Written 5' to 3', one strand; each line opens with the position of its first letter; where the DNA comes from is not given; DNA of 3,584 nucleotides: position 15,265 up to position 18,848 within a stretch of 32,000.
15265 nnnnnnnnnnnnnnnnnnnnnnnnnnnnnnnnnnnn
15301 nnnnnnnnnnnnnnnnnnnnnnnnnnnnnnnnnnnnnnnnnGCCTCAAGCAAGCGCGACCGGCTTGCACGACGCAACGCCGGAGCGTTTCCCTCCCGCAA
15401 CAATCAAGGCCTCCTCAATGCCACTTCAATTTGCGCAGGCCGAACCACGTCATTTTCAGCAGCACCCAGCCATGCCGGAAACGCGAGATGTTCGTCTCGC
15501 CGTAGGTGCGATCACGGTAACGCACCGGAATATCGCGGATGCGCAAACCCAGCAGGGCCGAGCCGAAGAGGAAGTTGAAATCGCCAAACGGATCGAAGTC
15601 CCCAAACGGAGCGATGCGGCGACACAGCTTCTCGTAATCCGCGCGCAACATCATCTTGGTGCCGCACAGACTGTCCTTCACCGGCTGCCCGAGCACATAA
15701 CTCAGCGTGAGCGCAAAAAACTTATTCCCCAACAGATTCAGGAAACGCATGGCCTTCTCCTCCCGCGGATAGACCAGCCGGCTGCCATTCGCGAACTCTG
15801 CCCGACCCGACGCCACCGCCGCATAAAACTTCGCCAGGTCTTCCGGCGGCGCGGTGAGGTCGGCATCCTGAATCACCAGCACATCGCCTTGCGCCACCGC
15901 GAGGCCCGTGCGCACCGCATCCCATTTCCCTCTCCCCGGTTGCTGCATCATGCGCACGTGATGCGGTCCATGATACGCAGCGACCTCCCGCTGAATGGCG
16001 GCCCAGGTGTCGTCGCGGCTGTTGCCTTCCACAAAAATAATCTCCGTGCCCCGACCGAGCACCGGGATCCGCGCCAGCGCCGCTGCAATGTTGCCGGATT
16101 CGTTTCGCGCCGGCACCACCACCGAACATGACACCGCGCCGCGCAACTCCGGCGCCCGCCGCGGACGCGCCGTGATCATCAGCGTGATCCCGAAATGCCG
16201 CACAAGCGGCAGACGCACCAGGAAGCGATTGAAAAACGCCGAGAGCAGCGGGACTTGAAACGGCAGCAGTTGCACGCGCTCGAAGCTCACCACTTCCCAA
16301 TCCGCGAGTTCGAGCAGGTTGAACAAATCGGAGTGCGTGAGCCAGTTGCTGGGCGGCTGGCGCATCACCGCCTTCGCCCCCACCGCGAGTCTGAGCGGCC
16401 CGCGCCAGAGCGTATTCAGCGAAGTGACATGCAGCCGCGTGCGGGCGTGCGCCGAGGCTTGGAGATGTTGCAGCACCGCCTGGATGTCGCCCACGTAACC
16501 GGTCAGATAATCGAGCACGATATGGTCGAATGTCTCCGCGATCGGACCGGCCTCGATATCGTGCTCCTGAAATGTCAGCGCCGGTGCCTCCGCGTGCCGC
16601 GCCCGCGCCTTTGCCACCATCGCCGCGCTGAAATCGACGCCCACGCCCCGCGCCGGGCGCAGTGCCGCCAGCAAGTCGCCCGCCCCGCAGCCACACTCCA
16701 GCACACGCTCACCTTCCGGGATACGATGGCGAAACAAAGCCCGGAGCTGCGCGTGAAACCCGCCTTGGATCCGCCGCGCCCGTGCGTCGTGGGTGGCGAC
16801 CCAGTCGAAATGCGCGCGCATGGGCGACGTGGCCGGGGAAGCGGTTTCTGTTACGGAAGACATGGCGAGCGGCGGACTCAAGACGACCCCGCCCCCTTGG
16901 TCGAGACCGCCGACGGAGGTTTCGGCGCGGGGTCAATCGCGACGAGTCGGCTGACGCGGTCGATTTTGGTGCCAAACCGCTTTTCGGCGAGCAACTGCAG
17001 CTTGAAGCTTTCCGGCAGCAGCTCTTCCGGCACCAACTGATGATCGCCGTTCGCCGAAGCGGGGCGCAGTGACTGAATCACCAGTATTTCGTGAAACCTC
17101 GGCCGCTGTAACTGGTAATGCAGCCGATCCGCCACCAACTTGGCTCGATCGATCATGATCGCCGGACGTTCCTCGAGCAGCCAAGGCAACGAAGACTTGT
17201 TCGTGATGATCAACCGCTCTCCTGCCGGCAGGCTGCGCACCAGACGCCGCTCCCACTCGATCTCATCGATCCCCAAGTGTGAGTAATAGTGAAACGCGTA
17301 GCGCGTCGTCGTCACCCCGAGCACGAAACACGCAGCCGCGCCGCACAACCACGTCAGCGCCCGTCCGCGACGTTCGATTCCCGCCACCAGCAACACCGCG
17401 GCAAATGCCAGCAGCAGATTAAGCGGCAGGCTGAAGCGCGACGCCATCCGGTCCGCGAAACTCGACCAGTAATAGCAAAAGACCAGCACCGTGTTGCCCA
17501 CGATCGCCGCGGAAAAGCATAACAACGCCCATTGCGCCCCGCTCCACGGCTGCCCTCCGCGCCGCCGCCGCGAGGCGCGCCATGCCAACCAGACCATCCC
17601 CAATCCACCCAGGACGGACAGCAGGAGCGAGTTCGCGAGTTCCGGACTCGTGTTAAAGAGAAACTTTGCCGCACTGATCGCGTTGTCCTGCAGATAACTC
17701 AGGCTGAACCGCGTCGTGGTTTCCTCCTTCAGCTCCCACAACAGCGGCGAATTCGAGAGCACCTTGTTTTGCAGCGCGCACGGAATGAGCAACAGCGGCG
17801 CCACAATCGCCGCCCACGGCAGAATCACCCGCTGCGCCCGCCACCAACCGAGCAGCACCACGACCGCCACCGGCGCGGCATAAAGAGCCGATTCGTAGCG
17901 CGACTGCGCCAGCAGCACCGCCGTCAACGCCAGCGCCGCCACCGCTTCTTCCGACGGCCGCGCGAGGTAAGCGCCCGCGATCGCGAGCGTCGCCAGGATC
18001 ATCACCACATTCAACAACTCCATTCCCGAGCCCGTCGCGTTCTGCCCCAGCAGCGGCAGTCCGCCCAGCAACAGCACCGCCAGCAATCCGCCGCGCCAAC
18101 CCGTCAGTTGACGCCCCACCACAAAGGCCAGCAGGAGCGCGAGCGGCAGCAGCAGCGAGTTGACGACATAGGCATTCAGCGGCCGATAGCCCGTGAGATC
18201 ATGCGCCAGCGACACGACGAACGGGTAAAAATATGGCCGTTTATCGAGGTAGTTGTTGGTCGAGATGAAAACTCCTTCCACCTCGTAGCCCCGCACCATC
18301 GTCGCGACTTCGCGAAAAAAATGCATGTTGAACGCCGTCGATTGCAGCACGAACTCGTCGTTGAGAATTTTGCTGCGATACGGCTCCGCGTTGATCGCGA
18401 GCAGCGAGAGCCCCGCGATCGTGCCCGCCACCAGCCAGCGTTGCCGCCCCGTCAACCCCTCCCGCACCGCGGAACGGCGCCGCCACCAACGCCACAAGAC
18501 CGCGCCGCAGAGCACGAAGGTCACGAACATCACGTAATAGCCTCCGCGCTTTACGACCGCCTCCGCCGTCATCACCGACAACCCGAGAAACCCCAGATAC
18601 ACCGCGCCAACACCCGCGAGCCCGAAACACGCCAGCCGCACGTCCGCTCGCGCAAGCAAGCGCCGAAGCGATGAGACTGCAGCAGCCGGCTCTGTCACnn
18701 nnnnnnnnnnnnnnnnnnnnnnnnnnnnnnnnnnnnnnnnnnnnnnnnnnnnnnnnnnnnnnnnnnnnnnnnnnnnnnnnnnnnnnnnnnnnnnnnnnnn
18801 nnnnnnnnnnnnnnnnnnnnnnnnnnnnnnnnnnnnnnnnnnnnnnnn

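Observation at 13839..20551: Tightly coupled four-gene envelope glycosylation module, a candidate split PMT/TMTC-like periplasmic glycosylation system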

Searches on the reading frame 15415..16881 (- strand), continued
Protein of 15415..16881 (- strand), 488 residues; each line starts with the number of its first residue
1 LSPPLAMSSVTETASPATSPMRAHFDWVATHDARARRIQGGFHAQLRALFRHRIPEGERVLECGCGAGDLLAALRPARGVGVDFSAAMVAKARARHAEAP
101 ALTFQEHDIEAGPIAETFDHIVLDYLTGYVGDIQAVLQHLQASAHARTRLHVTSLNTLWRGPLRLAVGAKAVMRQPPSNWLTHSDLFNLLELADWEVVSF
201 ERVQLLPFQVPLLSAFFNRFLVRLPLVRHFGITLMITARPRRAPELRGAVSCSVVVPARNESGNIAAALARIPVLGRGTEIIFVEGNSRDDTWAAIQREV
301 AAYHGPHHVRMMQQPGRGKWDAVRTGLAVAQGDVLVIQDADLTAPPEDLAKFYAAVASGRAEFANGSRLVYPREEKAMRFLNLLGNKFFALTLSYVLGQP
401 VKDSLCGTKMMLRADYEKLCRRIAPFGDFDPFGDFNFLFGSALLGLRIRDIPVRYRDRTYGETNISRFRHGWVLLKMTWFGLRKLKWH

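Call 88: search_protein_families(library=pfam, proteins=[L167:7200-7958:+, L127:5476-6252:+, L140:4023-4907:-, L142:2421-3203:-, L142:4809-6641:+, L127:2803-5418:+, L146:2030-3061:+, L146:1-1743:+], max_evalue=0.01)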
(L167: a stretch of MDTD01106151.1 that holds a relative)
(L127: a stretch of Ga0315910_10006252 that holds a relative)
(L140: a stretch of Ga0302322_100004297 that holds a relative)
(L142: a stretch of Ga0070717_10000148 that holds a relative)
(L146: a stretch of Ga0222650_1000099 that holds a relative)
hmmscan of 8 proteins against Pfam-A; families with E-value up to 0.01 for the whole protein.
L167:7200-7958:+ (252 aa): 2 families
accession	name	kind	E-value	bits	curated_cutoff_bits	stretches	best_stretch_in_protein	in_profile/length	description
PF13489.12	Methyltransf_23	-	1.6e-06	28.4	27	1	41-142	23-124/164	Methyltransferase domain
PF08242.18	Methyltransf_12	-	0.0088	17.2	30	0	82-122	59-98/98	Methyltransferase domain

L127:5476-6252:+ (258 aa): 2 families
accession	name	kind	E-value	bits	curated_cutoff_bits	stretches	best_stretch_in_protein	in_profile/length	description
PF08241.18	Methyltransf_11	-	0.0014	19.7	21.2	1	101-131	64-94/95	Methyltransferase domain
PF13489.12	Methyltransf_23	-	0.0034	17.6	27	1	38-139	10-123/164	Methyltransferase domain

L140:4023-4907:- (294 aa): 5 families
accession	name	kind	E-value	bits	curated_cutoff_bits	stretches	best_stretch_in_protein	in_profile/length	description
PF05050.19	Methyltransf_21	-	1.3e-18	68.1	22.7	1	83-253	1-173/173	Methyltransferase FkbM domain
PF02475.24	TRM5-TYW2_MTfase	-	2.9e-05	24.5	28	1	73-127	32-85/164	TRM5/TYW2 methyltransferase domain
PF01135.25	PCMT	-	0.00011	22.5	20.3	1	73-122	70-118/210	Protein-L-isoaspartate(D-aspartate) O-methyltransferase (PCMT)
PF13649.12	Methyltransf_25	-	0.0023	19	27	1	81-134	1-54/97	Methyltransferase domain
PF01728.25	FtsJ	-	0.0048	17.3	24.1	1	73-197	17-125/181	FtsJ-like methyltransferase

L142:2421-3203:- (260 aa): 3 families
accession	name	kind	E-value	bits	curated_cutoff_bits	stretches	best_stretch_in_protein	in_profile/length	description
PF08241.18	Methyltransf_11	-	2.5e-08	34.9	21.2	1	87-135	47-95/95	Methyltransferase domain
PF13489.12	Methyltransf_23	-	5.6e-06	26.6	27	1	38-139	9-120/164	Methyltransferase domain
PF13649.12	Methyltransf_25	-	0.0054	17.8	27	0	90-131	54-97/97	Methyltransferase domain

L142:4809-6641:+ (610 aa): 1 family
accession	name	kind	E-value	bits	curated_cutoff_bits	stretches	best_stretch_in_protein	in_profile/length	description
PF13431.12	TPR_17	-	0.0022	18.6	24.4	1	537-565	3-31/34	Tetratricopeptide repeat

L127:2803-5418:+ (871 aa): 1 family
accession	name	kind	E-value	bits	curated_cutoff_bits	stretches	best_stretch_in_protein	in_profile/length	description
PF04932.20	Wzy_C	-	1.6e-14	54.4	31.7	1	263-405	2-143/149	O-Antigen ligase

L146:2030-3061:+ (343 aa): 3 families
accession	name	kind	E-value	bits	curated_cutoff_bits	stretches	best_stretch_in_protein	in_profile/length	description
PF01850.27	PIN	-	1.3e-08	35.9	23.6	1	142-249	1-118/120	PIN domain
PF13638.12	PIN_4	-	0.0002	22.1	21.9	1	142-255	1-127/132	PIN domain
PF01938.26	TRAM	-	0.00039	20.6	21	1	271-320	3-51/61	TRAM domain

L146:1-1743:+ (580 aa): 1 family
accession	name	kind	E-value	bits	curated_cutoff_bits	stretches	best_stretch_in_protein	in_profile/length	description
PF03781.23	FGE-sulfatase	-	1.2e-10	41.9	23.3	1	428-538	73-197/255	Sulfatase-modifying factor enzyme 1-like domain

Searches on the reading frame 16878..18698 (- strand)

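Call 3: search_protein_families(library=pfam, proteins=[window:16878-18698:-], max_evalue=0.1)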
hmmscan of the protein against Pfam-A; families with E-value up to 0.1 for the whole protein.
window:16878-18698:- (606 aa): 1 family
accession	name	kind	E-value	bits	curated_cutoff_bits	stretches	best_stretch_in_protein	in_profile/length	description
PF13231.12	PMT_2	-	0.0003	21.5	26.1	1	153-305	1-154/160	Dolichyl-phosphate-mannose-protein mannosyltransferase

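Call 4: search_protein_families(library=ncbifam, proteins=[window:16878-18698:-], max_evalue=0.1)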
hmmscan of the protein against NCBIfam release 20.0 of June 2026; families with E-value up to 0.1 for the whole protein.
window:16878-18698:- (606 aa): 0 families
